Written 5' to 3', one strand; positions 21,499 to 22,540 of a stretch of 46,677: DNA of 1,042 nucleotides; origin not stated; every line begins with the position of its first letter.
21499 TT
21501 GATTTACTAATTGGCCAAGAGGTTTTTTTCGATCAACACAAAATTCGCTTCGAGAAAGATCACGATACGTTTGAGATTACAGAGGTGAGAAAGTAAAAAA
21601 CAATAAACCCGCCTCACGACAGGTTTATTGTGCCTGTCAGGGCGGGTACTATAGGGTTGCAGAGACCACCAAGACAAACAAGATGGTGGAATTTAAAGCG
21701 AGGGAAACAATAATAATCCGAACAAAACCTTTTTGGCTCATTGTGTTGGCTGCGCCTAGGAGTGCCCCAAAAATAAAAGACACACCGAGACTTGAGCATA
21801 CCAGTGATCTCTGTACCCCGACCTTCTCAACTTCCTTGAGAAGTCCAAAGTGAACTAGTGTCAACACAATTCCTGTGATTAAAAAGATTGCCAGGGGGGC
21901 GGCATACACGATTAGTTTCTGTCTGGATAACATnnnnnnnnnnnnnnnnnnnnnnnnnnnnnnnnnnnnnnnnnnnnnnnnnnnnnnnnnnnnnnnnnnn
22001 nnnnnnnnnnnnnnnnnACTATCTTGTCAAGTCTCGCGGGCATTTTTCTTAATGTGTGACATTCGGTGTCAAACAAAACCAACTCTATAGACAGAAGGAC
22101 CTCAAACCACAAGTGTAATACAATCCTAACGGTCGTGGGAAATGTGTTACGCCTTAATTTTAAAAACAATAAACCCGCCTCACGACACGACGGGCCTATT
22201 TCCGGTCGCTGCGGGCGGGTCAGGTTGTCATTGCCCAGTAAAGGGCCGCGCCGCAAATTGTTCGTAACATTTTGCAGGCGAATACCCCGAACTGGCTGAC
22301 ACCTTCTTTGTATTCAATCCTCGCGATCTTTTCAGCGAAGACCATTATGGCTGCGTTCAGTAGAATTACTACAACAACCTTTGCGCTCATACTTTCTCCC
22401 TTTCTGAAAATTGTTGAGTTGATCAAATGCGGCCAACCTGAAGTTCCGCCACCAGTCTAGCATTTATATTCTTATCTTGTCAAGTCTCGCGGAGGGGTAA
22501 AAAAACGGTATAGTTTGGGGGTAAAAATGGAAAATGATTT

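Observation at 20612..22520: Three unrelated small membrane-protein genes reuse the same promoter and terminator modules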

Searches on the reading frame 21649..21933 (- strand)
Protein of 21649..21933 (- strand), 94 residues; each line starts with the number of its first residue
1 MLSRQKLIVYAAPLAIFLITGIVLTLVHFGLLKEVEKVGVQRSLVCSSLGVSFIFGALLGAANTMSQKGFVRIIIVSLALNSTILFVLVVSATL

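Call 12: search_protein_families(library=pfam, proteins=[window:21649-21933:-], max_evalue=1)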
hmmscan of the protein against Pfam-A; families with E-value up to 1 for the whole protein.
window:21649-21933:- (94 aa): 0 families

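Call 15: find_encoding_contigs(protein=window:21649-21933:-, flank=10000, max_places=10)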
Protein window:21649-21933:- (94 aa): 5 contigs read that carry it; 5 places shown.
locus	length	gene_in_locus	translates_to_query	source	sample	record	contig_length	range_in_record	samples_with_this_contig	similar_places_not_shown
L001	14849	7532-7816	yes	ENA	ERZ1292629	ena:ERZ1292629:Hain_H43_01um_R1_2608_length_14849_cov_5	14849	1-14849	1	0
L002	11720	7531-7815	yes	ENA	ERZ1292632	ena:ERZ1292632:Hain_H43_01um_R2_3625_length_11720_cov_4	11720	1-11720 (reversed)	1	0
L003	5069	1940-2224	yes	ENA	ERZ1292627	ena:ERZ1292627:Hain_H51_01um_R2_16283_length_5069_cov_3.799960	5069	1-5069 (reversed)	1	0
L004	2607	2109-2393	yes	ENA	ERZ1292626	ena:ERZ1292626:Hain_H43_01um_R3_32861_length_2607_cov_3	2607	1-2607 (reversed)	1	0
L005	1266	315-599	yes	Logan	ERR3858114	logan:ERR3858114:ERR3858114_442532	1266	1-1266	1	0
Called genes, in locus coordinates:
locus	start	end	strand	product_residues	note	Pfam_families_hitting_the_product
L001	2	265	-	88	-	?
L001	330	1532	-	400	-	PF00749:tRNA-synt_1c, PF19269:Anticodon_2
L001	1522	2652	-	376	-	PF03033:Glyco_transf_28, PF04101:Glyco_tran_28_C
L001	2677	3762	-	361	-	PF01098:FTSW_RODA_SPOVE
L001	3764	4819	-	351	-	PF00953:Glycos_transf_4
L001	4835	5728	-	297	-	PF00768:Peptidase_S11 (weak), PF13354:Beta-lactamase2 (faint), PF00768:Peptidase_S11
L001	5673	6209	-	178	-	PF04079:SMC_ScpB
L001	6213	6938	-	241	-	PF02616:SMC_ScpA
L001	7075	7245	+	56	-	-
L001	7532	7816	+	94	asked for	-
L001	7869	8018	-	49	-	-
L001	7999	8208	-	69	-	-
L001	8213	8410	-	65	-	-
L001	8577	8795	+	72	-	-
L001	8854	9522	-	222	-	PF00152:tRNA-synt_2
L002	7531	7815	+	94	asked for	-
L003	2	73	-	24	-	?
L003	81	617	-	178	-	PF04079:SMC_ScpB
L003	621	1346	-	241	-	PF02616:SMC_ScpA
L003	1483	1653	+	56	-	-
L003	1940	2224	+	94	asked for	-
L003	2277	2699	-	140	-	PF09668:Asp_protease (weak), PF13650:Asp_protease_2, PF13975:gag-asp_proteas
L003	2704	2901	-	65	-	-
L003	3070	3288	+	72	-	-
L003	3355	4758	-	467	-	PF01336:tRNA_anti-codon, PF00152:tRNA-synt_2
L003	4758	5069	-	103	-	?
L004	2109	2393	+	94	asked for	-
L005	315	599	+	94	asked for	-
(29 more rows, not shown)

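Call 25: find_homologous_proteins(query=window:21649-21933:-, max_evalue=0.1)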
Query window:21649-21933:- (94 aa): 1 proteins with E <= 0.1 among 22 candidates.
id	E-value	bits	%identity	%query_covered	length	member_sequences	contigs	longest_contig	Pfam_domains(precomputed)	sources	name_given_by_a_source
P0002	7.6e-47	175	100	100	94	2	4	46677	-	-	-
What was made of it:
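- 21649..21933 (-): c2: 94-aa ORF with three predicted helices. It is an orphan. Only itself found in the homologue search (call 25).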

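Call 53: search_protein_families(library=phrogs, proteins=[window:21649-21933:-, L003:2277-2699:-], max_evalue=0.1)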
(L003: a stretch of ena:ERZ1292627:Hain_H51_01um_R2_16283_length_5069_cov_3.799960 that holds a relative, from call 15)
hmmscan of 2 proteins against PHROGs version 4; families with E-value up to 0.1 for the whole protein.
window:21649-21933:- (94 aa): 0 families

L003:2277-2699:- (140 aa): 0 families

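Call 54: search_protein_families(library=padloc, proteins=[window:21649-21933:-, L003:2277-2699:-], max_evalue=0.1)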
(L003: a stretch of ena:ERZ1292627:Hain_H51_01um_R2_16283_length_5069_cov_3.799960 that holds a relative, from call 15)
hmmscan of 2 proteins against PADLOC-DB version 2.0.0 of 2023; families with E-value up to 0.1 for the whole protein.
window:21649-21933:- (94 aa): 0 families

L003:2277-2699:- (140 aa): 3 families
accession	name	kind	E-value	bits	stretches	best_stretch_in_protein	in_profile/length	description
PDLC04402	PDC-M08B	-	0.00013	20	1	34-119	22-111/128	-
PDLC04405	PDC-M08B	-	0.00057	17.9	1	23-88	11-79/127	-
PDLC04692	PDC-M52B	-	0.00058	17.5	1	12-138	13-137/139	-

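Call 55: search_protein_families(library=ncbifam, proteins=[window:21649-21933:-, L003:2277-2699:-], max_evalue=0.1)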
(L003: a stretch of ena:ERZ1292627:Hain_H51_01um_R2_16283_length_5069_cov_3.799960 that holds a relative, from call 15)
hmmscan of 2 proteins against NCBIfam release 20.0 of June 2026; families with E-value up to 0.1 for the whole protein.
window:21649-21933:- (94 aa): 0 families

L003:2277-2699:- (140 aa): 2 families
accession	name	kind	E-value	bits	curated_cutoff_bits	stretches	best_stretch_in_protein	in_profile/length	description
TIGR02281.1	clan_AA_DTGA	subfamily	3.2e-05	24.1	57.95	1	30-91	17-77/121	TIGR02281 family clan AA aspartic protease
NF008037.0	PRK10769.1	equivalog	0.016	15.1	168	1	66-137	87-158/160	type 3 dihydrofolate reductase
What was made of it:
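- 21649..21933 (-): No family hits (calls 12, 53-55).
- They have no homologues at all (call 25) and no family hits (calls 12, 53-55).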

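Call 75: search_solved_structures(query=window:21649-21933:-, max_evalue=1)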
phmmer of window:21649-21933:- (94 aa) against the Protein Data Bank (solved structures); distinct sequences matched with E-value up to 1: 0.
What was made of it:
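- Tried and rejected: A PDB sequence search with c2 found nothing (call 75).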

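Call 80: predict_structure(protein=window:21649-21933:-)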
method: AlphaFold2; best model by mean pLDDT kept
length: 94 residues; sequences in the alignment: 1
mean_pLDDT: 68.6   pTM: 0.41
mean pLDDT of the five models: 68.6, 65.5, 62.5, 61.8, 61.3
residues with pLDDT >= 90: 0; 70-90: 43; 50-70: 51; < 50: 0
segments of 3 or more residues with pLDDT < 50: none
pLDDT, mean of each block of 10 residues (from residue 1): 65 73 76 73 62 66 62 68 71 71
secondary structure, 60 per line:
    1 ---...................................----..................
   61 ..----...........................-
elements in order: H4-38 H43-62 H67-93
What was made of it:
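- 21649..21933 (-): AF2 model has three helices, pLDDT 69 (call 80).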

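Call 83: fold_search(model_id=the predicted structure, library=pdb)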
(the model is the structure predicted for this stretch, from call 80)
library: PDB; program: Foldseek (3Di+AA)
matches with E <= 10: 19; with E <= 0.001: 0
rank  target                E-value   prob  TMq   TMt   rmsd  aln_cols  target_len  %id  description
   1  6m6z_A                3.2e+00  0.14  0.39  0.21  14.1       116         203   16  A de novo designed transmembrane nanopore, TMH4C4 (released 2020-06-24)
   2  5aqt_B                4.6e+00  0.09  0.35  0.31   9.0       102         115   10  Fragment-based screening of HSP70 sheds light on the functional role of ATP-binding site residues (released 2016-10-05)
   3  5aqg_D                5.6e+00  0.11  0.43  0.37   8.5       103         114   12  Fragment-based screening of HSP70 sheds light on the functional role of ATP-binding site residues (released 2016-10-05)
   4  5aqp_D                6.0e+00  0.08  0.36  0.32   8.6       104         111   10  Fragment-based screening of HSP70 sheds light on the functional role of ATP-binding site residues (released 2016-10-05)
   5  6u1s_A                7.2e+00  0.05  0.31  0.12  13.2        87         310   24  Cryo-EM structure of a de novo designed 16-helix transmembrane nanopore, TMHC8_R. (released 2020-08-19)
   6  7onj_A                7.7e+00  0.16  0.61  0.26   3.9        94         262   15  Mechanosensitive channel MscS solubilized with LMNG in open conformation (released 2021-09-01)
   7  1h2s_B                8.2e+00  0.18  0.45  0.65   2.7        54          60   18  Molecular basis of transmenbrane signalling by sensory rhodopsin II-transducer complex (released 2002-10-10)
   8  4jcs                  8.2e+00  0.15  0.33  0.12   3.0        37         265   19  Crystal structure of Enoyl-CoA hydratase/isomerase from Cupriavidus metallidurans CH34 (released 2013-03-13)
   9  7qso_K                8.2e+00  0.13  0.51  0.54   5.1        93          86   12  Bovine complex I in lipid nanodisc, State 3 (Slack) (released 2022-05-25)
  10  2v6x_A                8.2e+00  0.06  0.32  0.35   7.0        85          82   15  Stractural insight into the interaction between ESCRT-III and Vps4 (released 2007-10-16)
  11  8xyv_B                8.2e+00  0.05  0.31  0.30   7.8        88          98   15  De novo designed protein 0705-5 (released 2024-10-02)
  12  5mto_A                8.7e+00  0.04  0.32  0.29  18.0        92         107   14  N-terminal domain of the human tumor suppressor ING5 C19S mutant (released 2018-02-28)
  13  5aji_D                9.3e+00  0.14  0.63  0.26   4.2        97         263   13  MscS D67R1 high resolution (released 2015-07-08)
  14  2im8_B                9.3e+00  0.12  0.47  0.39   6.4        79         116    9  X-Ray Crystal Structure of Protein yppE from Bacillus subtilis. Northeast Structural Genomics Consortium Target SR213. (released 2006-10-17)
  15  5aqq_D                9.3e+00  0.05  0.34  0.31   8.6        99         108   11  Fragment-based screening of HSP70 sheds light on the functional role of ATP-binding site residues (released 2016-10-05)
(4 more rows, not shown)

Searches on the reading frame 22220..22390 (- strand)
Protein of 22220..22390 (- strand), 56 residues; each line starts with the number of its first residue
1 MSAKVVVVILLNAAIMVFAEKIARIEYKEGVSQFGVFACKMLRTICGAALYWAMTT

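Call 12: search_protein_families(library=pfam, proteins=[window:22220-22390:-], max_evalue=1)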
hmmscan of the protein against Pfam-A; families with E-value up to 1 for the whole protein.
window:22220-22390:- (56 aa): 0 families

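Call 16: find_encoding_contigs(protein=window:22220-22390:-, flank=10000, max_places=10)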
Protein window:22220-22390:- (56 aa): 4 contigs read that carry it; 4 places shown.
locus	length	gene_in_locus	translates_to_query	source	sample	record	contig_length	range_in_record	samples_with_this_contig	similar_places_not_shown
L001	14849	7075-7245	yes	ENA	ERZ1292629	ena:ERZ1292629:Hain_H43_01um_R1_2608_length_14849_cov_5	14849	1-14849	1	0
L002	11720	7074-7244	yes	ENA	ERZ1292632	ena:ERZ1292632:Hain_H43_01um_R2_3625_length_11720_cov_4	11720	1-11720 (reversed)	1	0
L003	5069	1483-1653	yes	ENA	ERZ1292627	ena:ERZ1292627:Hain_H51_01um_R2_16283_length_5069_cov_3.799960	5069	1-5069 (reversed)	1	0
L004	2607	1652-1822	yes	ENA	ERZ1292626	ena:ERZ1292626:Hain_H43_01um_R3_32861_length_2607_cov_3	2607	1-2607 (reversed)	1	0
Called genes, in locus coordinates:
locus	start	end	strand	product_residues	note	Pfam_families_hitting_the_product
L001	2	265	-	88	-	?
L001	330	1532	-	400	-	PF00749:tRNA-synt_1c, PF19269:Anticodon_2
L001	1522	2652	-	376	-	PF03033:Glyco_transf_28, PF04101:Glyco_tran_28_C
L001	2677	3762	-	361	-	PF01098:FTSW_RODA_SPOVE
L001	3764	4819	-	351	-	PF00953:Glycos_transf_4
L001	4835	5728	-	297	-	PF00768:Peptidase_S11 (weak), PF13354:Beta-lactamase2 (faint), PF00768:Peptidase_S11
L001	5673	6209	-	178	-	PF04079:SMC_ScpB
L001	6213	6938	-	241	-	PF02616:SMC_ScpA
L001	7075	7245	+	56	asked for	-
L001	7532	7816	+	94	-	-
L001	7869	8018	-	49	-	-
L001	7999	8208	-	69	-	-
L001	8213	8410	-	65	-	-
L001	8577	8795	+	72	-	-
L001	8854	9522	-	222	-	PF00152:tRNA-synt_2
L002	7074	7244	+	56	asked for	-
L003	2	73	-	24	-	?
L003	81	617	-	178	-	PF04079:SMC_ScpB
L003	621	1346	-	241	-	PF02616:SMC_ScpA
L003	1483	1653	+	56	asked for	-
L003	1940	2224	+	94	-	-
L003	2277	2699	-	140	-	PF09668:Asp_protease (weak), PF13650:Asp_protease_2, PF13975:gag-asp_proteas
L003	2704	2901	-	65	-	-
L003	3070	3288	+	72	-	-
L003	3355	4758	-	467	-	PF01336:tRNA_anti-codon, PF00152:tRNA-synt_2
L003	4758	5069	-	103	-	?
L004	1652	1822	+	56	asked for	-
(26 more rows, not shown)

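Call 53: search_protein_families(library=phrogs, proteins=[window:22220-22390:-], max_evalue=0.1)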
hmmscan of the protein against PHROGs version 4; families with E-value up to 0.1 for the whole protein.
window:22220-22390:- (56 aa): 1 family
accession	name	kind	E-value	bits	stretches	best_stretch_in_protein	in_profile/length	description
phrog_29362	-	unknown function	0.029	15.3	1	8-53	109-153/191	-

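Call 54: search_protein_families(library=padloc, proteins=[window:22220-22390:-], max_evalue=0.1)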
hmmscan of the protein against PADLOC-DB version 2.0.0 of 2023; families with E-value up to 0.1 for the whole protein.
window:22220-22390:- (56 aa): 0 families

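Call 55: search_protein_families(library=ncbifam, proteins=[window:22220-22390:-], max_evalue=0.1)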
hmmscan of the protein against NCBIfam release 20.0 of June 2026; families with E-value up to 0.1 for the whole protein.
window:22220-22390:- (56 aa): 1 family
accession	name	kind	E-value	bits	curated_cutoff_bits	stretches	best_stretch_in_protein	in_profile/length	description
NF011268.0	PRK14675.1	equivalog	0.021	14.8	180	1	8-53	45-89/127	hypothetical protein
